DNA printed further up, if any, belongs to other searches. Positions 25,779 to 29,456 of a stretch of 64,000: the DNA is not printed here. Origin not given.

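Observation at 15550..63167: Duplicated two-gene module: giant protein followed by a tightly coupled PQQ-propeller/FN3/beta-helix/TSP3/C-tail partner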

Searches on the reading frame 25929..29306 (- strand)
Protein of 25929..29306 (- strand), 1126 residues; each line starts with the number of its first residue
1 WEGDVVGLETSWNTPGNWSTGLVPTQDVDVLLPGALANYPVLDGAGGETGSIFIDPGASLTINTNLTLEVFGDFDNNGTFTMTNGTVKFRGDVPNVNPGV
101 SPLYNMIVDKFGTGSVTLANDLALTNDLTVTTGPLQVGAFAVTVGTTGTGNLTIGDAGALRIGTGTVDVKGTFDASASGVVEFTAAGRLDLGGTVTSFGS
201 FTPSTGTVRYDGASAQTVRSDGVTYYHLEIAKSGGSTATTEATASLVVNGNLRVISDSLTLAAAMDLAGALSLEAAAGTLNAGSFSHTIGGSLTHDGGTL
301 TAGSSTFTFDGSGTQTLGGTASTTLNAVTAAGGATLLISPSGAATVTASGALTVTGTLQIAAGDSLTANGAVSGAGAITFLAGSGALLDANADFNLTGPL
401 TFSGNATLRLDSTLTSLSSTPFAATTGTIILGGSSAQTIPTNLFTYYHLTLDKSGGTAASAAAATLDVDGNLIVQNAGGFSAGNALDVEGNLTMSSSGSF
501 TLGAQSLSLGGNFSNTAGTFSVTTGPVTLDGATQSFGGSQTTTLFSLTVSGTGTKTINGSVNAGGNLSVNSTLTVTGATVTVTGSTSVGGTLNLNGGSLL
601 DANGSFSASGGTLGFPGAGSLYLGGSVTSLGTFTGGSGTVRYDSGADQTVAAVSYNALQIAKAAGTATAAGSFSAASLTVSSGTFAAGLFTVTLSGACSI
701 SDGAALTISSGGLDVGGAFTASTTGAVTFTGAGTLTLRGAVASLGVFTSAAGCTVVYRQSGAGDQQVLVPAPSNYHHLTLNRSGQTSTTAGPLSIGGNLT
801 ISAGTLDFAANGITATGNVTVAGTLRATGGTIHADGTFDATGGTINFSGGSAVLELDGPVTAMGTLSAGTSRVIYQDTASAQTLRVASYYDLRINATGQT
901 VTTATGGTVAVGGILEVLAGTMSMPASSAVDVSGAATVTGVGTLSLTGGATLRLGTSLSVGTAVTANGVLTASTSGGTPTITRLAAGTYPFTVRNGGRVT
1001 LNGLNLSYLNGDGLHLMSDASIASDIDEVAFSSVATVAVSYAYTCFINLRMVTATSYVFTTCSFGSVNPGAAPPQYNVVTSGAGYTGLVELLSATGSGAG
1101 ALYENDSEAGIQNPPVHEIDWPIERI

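Call 100: predict_structure(alignment_id=A5)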
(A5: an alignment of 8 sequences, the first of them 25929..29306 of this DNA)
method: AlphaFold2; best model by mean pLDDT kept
length: 1126 residues; sequences in the alignment: 8
mean_pLDDT: 87.0   pTM: 0.55
mean pLDDT of the five models: 87.0, 85.7, 85.3, 84.2, 77.3
residues with pLDDT >= 90: 670; 70-90: 351; 50-70: 71; < 50: 34
segments of 3 or more residues with pLDDT < 50: 1036-1042, 1099-1101, 1103-1116, 1120-1126
pLDDT, mean of each block of 10 residues (from residue 1): 80 89 92 89 86 92 89 91 89 88 91 86 95 94 93 94 96 93 96 93 95 92 95 88 92 95 95 94 95 93 94 92 95 91 83 96 92 94 88 93 92 89 86 89 88 87 86 86 89 87 88 88 89 90 93 91 94 94 95 94 93 94 93 91 92 95 89 96 94 95 94 93 93 92 91 87 78 83 85 90 90 90 92 92 89 91 90 86 91 91 89 92 92 91 91 89 73 85 74 82 79 72 76 54 58 67 67 57 58 61 43 41 37
secondary structure, 60 per line:
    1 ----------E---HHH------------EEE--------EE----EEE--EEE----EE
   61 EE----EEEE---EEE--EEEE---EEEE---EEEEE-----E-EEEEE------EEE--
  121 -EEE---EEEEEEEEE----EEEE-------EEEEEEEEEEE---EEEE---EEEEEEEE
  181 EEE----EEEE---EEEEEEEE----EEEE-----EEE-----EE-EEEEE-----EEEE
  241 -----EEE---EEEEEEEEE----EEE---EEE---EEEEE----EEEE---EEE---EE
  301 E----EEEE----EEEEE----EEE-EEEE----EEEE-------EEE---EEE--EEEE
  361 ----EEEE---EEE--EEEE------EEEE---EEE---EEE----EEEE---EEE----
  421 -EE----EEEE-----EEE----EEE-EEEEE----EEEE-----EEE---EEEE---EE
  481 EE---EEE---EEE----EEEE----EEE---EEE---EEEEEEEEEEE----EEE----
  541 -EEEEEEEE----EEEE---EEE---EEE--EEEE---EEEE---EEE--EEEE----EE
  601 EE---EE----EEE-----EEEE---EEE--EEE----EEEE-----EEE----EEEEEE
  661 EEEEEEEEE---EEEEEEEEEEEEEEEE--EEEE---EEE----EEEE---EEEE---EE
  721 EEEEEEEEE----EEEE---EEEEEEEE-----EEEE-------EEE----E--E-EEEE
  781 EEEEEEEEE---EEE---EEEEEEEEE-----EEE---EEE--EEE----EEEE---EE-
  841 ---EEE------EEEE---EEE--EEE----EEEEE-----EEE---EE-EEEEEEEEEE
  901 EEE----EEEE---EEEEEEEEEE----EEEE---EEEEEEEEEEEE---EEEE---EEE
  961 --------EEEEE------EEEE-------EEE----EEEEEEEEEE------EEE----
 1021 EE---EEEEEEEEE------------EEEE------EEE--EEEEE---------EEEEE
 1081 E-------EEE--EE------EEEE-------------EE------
elements in order (helices of 4 or more, strands of 3 or more residues): E30-32 E47-49 E52-54 E59-62 E67-70 E74-76 E79-82 E86-89 E93-97 E105-109 E116-118 E122-124 E128-136 E141-144 E152-162 E166-169 E173-183 E188-191 E195-202 E207-210 E216-218 E227-231 E237-240 E246-248 E252-260 E265-267 E271-273 E277-281 E286-289 E293-295 E299-301 E306-309 E314-318 E323-325 E327-330 E335-338 E346-348 E352-354 E357-360 E365-368 E372-374 E377-380 E387-390 E394-396 E400-402 E407-410 E414-416 E428-431 E437-439 E444-446 E448-452 E457-460 E466-468 E472-475 E479-482 E486-488 E492-494 E499-502 E507-509 E513-515 E519-529 E534-536 E542-549 E554-557 E561-563 E567-569 E572-575 E579-582 E586-588 E591-594 E599-602 E612-614 E620-623 E627-629 E632-634 E639-642 E648-650 E655-669 E673-688 E691-694 E698-700 E705-708 E712-715 E719-729 E734-737 E741-748 E754-757 E765-767 E777-789 E793-795 E799-807 E813-815 E819-821 E824-826 E831-834 E844-846 E853-856 E860-862 E865-867 E872-876 E882-884 E891-903 E908-911 E915-924 E929-932 E936-947 E951-954 E958-960 E969-973 E980-983 E991-993 E998-1007 E1014-1016 E1026-1034 E1047-1050 E1057-1059 E1062-1066 E1076-1081 E1089-1091 E1102-1105

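Call 102: fold_search(model_id=the predicted structure, library=pdb)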
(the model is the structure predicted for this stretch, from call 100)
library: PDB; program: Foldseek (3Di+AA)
matches with E <= 10: 69; with E <= 0.001: 0
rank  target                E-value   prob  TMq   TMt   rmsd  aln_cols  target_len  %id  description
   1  7koh_B                1.4e-01  0.11  0.10  0.16  25.9       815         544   13  Crystal structure of antigen 43 from Escherichia coli EDL933 (released 2022-03-09)
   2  4avz                  2.0e-01  0.05  0.06  0.09  19.4       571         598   13  Tailspike protein mutant E372Q of E. coli bacteriophage HK620 (released 2012-09-26)
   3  1wxr                  2.6e-01  0.14  0.13  0.14  16.9       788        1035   12  Crystal structure of Heme Binding protein, an autotransporter hemoglobine protease from pathogenic Escherichia coli (released 2005-03-01)
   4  4xop_A                2.7e-01  0.06  0.07  0.10  18.9       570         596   14  Tailspike protein double mutant D339N/E372Q of E. coli bacteriophage HK620 in complex with hexasaccharide (released 2016-01-27)
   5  3p4g_A                3.3e-01  0.08  0.07  0.16  16.2       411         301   13  X-ray crystal structure of a hyperactive, Ca2+-dependent, beta-helical antifreeze protein from an Antarctic bacterium (released 2011-04-27)
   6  3ak5_A                3.5e-01  0.15  0.15  0.16  15.8       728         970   13  Hemoglobin protease (Hbp) passenger missing domain-2 (released 2010-10-06)
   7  3p4g_C                3.8e-01  0.12  0.09  0.18  13.2       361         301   16  X-ray crystal structure of a hyperactive, Ca2+-dependent, beta-helical antifreeze protein from an Antarctic bacterium (released 2011-04-27)
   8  3p4g_B                5.7e-01  0.06  0.08  0.17  17.6       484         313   13  X-ray crystal structure of a hyperactive, Ca2+-dependent, beta-helical antifreeze protein from an Antarctic bacterium (released 2011-04-27)
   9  5j44_A                5.9e-01  0.05  0.10  0.11  23.5       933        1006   11  Crystal structure of the Secreted Extracellular protein A (SepA) from Shigella flexneri (released 2017-04-12)
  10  4xon                  6.2e-01  0.03  0.07  0.10  19.0       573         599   14  Tailspike protein double mutant D339N/E372Q of E. coli bacteriophage HK620 (released 2016-01-27)
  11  4xlc                  7.7e-01  0.02  0.07  0.09  19.5       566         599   13  Tailspike protein double mutant D339N/E372A of E. coli bacteriophage HK620 (released 2016-01-20)
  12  4yel_A                8.8e-01  0.02  0.07  0.10  19.2       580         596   13  Tailspike protein double mutant D339A/E372A of E. coli bacteriophage HK620 in complex with hexasaccharide (released 2016-03-09)
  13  2x85_A                1.0e+00  0.02  0.06  0.09  19.1       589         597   13  Tailspike protein of E. coli bacteriophage HK620 in complex with hexasaccharide (released 2011-03-23)
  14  8vbb_A                1.1e+00  0.06  0.17  0.18  20.7      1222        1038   14  The secreted adhesin EtpA of Enterotoxigenic Escherichia coli in complex with the mouse mAb 1G05 (released 2024-09-04)
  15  4xot_A                1.1e+00  0.03  0.07  0.10  19.5       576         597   14  Tailspike protein mutant E372Q of E. coli bacteriophage HK620 in complex with pentasaccharide (released 2016-01-27)
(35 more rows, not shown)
